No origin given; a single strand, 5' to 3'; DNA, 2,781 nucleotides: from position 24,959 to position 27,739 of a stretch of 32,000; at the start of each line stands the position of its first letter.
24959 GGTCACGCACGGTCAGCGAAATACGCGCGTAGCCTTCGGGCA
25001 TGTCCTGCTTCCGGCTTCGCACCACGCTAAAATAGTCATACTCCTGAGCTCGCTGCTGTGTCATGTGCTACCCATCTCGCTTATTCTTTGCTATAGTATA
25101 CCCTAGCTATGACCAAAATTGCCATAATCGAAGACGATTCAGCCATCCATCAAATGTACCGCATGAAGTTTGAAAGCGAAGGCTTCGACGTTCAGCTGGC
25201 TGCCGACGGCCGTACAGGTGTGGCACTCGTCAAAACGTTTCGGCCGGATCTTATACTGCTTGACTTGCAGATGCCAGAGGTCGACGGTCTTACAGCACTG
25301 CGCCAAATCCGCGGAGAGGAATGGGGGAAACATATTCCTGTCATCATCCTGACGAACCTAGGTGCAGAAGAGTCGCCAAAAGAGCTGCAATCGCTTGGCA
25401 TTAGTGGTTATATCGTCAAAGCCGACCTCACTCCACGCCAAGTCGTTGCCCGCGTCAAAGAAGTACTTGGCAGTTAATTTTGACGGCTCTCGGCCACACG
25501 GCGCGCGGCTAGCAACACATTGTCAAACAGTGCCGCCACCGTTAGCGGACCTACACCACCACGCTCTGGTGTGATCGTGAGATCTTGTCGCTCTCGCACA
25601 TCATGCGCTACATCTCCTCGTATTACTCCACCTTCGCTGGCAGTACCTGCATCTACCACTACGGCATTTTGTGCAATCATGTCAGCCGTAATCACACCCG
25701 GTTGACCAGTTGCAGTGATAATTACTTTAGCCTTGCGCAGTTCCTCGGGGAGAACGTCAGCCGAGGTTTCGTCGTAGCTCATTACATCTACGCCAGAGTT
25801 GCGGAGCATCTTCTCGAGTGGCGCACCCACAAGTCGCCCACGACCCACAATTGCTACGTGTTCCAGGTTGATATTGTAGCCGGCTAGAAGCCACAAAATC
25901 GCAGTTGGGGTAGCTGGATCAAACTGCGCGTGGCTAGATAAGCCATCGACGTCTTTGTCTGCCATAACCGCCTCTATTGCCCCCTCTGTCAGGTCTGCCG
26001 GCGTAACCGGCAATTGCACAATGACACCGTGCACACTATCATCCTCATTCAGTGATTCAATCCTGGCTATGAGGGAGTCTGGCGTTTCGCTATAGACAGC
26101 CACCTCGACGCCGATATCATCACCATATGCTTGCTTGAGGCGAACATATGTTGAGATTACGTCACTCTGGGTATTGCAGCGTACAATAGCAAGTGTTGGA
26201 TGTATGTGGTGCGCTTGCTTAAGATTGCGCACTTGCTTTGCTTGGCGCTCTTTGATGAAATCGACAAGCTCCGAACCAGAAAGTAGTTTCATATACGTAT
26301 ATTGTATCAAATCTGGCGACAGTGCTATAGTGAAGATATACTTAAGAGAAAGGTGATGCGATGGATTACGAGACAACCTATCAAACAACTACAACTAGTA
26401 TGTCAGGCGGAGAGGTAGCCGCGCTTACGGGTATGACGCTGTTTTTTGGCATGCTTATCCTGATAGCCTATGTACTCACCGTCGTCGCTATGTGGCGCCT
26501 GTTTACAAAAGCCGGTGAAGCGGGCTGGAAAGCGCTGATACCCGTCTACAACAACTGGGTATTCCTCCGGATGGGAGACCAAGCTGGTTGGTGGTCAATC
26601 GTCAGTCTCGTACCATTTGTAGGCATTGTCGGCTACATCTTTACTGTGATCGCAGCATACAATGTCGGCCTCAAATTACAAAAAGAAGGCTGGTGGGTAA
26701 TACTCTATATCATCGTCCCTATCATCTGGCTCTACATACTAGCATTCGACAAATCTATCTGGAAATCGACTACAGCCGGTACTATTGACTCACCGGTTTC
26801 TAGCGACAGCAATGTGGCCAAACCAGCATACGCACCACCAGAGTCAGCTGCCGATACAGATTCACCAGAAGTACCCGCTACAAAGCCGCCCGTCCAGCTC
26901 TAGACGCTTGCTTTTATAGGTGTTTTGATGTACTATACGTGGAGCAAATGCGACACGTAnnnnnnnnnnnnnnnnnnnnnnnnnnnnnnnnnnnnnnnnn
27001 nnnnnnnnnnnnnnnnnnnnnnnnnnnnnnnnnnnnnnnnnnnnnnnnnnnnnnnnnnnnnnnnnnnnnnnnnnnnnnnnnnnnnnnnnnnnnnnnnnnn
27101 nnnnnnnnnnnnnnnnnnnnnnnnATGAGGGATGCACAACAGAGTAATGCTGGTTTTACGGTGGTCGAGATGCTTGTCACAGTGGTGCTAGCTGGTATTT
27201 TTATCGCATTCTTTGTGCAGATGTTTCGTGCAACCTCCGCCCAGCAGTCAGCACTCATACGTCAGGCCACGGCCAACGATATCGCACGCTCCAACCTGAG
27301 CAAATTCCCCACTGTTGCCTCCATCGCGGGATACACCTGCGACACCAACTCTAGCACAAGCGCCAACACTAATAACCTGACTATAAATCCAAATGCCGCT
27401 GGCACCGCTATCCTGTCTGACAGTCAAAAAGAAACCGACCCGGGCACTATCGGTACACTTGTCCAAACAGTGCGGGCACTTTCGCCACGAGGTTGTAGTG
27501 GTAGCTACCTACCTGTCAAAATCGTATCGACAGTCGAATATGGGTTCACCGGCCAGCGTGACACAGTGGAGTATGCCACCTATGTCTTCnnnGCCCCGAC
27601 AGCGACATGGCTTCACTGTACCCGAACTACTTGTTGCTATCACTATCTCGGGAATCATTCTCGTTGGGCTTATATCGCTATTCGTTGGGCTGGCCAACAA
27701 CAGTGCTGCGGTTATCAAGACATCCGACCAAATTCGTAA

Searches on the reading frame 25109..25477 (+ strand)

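Call 11: search_protein_families(library=pfam, proteins=[window:25109-25477:+], max_evalue=0.001)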
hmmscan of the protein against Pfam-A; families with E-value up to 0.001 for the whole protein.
window:25109-25477:+ (122 aa): 1 family
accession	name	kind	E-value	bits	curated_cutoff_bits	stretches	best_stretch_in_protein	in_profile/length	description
PF00072.30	Response_reg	-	5.1e-24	85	30.2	1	4-115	1-109/111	Response regulator receiver domain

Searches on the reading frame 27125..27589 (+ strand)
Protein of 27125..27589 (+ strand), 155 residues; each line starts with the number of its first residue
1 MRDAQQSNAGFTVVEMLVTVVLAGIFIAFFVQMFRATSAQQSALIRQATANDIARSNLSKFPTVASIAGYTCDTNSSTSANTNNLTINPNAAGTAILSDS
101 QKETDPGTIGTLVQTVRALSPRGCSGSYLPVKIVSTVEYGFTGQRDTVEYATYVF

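Call 27: search_protein_families(library=ncbifam, proteins=[window:27125-27589:+], max_evalue=1)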
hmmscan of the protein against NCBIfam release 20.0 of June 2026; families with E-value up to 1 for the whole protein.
window:27125-27589:+ (155 aa): 13 families
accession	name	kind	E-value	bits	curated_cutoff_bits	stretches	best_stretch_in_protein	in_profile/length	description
TIGR01708.2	typeII_sec_gspH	equivalog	0.00015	21.8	80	1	9-43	2-36/169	type II secretion system minor pseudopilin GspH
TIGR02532.1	IV_pilin_GFxxxE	domain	0.0006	19.6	16.3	1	9-29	2-22/24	prepilin-type N-terminal cleavage/methylation domain-containing protein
NF046073.1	UpsA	equivalog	0.0009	19.4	130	1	12-140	10-125/136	pilin subunit UpsA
TIGR02523.1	type_IV_pilV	equivalog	0.014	15.9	52.2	1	9-102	2-92/139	type IV pilus modification protein PilV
NF038304.1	EPS_HpsC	equivalog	0.015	14.9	200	1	4-28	16-40/318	hormogonium polysaccharide secretion pseudopilin HpsC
TIGR01710.1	typeII_sec_gspG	equivalog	0.017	15.2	88.85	1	10-48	2-38/134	type II secretion system major pseudopilin GspG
NF041013.1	T4P_ComGE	equivalog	0.046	13.8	49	1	6-58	1-53/83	competence type IV pilus minor pilin ComGE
NF051431.1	Rv0361_Cterm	subfamily_domain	0.051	13.8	37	1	9-81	3-72/140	Rv0361 family membrane protein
NF041002.1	pilin_ComGF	equivalog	0.081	13.1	80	1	9-42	2-35/139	competence type IV pilus minor pilin ComGF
NF040999.1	pilin_ComGC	equivalog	0.1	12.8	75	1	9-31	2-24/84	competence type IV pilus major pilin ComGC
NF007848.0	PRK10557.1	equivalog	0.16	11.2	120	1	4-71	6-73/192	prepilin peptidase-dependent protein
NF040982.1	ComGD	equivalog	0.53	10.7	70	1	9-38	2-31/139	competence type IV pilus minor pilin ComGD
TIGR02599.1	TIGR02599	subfamily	0.65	9.2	256.5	1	10-42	1-33/361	Verru_Chthon cassette protein C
